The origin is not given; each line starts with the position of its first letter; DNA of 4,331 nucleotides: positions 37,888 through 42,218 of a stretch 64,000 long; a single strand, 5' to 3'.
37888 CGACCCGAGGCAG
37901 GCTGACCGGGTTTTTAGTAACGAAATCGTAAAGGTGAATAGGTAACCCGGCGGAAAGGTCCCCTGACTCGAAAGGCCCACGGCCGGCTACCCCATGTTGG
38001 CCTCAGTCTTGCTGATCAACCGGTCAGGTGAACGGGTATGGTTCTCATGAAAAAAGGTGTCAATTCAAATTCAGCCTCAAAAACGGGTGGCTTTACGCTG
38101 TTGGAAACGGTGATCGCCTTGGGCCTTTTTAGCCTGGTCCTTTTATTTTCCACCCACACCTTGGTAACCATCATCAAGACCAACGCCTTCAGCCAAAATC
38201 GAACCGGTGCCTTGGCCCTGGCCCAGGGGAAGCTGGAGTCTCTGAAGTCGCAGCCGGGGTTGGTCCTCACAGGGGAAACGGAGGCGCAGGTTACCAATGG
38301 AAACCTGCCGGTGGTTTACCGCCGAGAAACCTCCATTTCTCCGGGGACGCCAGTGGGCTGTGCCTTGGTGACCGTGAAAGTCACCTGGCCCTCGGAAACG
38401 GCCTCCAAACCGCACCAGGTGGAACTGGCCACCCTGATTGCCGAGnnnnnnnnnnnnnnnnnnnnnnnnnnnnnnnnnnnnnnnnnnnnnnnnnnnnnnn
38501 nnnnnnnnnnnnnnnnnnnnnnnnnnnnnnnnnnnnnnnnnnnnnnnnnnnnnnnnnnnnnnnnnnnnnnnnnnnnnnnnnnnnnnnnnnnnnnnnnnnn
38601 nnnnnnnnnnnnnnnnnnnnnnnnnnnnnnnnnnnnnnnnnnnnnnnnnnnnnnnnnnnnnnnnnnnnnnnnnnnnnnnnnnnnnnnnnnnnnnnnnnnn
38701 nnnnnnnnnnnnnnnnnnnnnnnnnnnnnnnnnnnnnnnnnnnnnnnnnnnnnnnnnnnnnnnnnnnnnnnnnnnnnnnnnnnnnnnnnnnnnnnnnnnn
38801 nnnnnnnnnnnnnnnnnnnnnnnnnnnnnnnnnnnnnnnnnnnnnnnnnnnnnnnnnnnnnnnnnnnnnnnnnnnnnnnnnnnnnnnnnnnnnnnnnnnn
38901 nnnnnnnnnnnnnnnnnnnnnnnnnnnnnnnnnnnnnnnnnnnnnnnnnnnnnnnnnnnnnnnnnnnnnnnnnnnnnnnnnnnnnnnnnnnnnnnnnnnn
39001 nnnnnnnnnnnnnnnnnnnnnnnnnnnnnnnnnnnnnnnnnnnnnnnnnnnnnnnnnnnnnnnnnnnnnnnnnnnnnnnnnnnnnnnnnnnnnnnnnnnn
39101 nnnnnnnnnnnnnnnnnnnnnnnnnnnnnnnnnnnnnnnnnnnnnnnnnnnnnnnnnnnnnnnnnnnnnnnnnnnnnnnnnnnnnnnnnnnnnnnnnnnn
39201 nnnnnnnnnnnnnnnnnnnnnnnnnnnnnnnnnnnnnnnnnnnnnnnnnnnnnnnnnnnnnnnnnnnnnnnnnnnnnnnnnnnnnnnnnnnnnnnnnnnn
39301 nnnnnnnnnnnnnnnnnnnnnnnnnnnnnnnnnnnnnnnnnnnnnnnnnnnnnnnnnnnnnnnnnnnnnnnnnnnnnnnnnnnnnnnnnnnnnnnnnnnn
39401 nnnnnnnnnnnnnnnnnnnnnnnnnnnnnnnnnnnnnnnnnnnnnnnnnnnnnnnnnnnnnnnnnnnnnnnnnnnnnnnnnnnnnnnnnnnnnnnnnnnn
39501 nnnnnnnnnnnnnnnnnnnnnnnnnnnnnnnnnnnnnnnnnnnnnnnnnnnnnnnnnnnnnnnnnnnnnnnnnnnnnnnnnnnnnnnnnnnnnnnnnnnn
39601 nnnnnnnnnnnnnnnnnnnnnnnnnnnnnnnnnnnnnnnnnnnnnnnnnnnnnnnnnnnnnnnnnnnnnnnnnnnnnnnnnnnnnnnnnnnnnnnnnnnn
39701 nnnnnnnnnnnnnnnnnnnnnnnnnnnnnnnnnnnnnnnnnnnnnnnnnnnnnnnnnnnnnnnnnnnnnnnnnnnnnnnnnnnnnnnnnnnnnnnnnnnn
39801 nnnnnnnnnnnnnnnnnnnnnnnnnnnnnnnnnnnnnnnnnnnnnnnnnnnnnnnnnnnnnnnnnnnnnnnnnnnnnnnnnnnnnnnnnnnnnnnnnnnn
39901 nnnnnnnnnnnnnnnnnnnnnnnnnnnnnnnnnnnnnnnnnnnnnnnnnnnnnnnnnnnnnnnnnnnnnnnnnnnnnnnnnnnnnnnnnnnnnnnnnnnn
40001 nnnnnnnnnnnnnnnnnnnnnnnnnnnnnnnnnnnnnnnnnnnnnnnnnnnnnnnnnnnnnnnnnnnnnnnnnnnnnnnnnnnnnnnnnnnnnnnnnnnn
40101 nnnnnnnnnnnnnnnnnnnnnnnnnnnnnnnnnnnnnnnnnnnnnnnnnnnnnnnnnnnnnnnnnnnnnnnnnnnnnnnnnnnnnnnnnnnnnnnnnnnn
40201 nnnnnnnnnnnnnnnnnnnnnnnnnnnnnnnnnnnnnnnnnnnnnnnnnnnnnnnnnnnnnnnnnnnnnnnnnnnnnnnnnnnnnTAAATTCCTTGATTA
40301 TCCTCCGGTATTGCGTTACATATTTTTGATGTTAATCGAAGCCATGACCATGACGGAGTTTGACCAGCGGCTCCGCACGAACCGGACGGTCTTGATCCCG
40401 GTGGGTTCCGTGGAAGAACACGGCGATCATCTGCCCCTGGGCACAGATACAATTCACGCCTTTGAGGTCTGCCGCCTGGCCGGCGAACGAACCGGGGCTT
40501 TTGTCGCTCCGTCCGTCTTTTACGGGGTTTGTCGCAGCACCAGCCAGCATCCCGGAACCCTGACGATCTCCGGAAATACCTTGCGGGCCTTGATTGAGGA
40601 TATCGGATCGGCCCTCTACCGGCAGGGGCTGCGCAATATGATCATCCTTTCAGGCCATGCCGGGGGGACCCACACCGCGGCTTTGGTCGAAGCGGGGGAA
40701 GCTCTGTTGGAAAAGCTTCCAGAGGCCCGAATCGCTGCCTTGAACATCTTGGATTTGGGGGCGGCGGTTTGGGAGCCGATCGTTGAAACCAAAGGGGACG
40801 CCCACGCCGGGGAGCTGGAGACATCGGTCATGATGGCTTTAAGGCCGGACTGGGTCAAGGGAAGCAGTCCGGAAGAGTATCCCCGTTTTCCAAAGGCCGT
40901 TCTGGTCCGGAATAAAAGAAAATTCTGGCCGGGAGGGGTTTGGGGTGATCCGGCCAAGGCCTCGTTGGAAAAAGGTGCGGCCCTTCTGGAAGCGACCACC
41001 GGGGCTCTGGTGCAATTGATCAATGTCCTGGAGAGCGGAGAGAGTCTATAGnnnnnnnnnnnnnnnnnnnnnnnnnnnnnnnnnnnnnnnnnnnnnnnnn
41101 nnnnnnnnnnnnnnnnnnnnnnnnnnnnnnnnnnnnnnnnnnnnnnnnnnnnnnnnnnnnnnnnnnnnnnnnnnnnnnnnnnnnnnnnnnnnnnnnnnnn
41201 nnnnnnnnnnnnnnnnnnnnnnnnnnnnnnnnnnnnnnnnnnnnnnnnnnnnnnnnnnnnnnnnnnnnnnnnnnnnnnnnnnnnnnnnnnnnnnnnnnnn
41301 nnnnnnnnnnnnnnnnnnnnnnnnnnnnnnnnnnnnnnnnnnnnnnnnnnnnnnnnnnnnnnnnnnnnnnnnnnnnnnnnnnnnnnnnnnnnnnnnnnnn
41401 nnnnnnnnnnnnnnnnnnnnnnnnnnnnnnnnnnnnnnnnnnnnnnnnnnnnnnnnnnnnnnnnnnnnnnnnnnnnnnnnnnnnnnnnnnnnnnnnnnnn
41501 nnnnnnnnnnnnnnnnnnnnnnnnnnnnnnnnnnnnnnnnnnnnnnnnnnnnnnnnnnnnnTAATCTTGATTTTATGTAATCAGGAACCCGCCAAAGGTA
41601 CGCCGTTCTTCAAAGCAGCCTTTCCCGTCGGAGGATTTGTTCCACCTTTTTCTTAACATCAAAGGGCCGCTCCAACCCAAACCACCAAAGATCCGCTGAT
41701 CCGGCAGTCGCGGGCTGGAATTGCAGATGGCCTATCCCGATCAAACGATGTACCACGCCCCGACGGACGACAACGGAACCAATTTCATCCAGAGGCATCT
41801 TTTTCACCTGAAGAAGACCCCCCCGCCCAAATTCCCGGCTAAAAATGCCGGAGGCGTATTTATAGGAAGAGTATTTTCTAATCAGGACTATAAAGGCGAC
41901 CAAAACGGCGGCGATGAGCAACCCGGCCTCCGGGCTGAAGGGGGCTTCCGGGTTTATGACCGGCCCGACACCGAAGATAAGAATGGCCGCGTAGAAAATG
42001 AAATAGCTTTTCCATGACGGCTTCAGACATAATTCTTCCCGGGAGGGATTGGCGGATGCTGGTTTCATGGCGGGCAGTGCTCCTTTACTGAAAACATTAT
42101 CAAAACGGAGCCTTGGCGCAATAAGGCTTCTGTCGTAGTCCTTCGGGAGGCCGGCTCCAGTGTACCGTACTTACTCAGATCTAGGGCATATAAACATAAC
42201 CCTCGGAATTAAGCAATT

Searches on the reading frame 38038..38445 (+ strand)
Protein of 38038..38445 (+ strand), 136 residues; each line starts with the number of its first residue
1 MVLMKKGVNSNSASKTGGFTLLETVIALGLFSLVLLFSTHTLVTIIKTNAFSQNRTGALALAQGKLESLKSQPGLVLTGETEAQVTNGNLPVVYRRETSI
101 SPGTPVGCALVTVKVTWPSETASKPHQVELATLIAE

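Call 25: search_protein_families(library=pfam, proteins=[window:38038-38445:+], max_evalue=0.001)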
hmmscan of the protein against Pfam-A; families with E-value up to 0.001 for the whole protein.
window:38038-38445:+ (136 aa): 1 family
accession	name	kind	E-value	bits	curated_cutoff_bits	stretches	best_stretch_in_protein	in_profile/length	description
PF07963.17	N_methyl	-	0.00013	21.8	21.2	1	15-37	3-25/27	Prokaryotic N-terminal methylation motif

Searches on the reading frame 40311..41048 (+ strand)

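Call 48: search_protein_families(library=pfam, proteins=[window:40311-41048:+], max_evalue=0.0001)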
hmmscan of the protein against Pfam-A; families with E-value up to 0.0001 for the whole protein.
window:40311-41048:+ (246 aa): 1 family
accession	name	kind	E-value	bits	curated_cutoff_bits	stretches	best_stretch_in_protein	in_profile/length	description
PF02633.19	Creatininase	-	5.5e-63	213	31.3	1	11-237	2-238/238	Creatinine amidohydrolase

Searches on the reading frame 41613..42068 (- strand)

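Call 50: search_protein_families(library=pfam, proteins=[window:41613-42068:-], max_evalue=0.01)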
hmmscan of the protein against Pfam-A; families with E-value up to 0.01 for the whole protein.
window:41613-42068:- (152 aa): 1 family
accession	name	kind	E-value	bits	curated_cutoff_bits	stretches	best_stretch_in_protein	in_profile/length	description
PF03703.20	bPH_2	-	0.0059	17.3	22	1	88-133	24-62/78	Bacterial PH domain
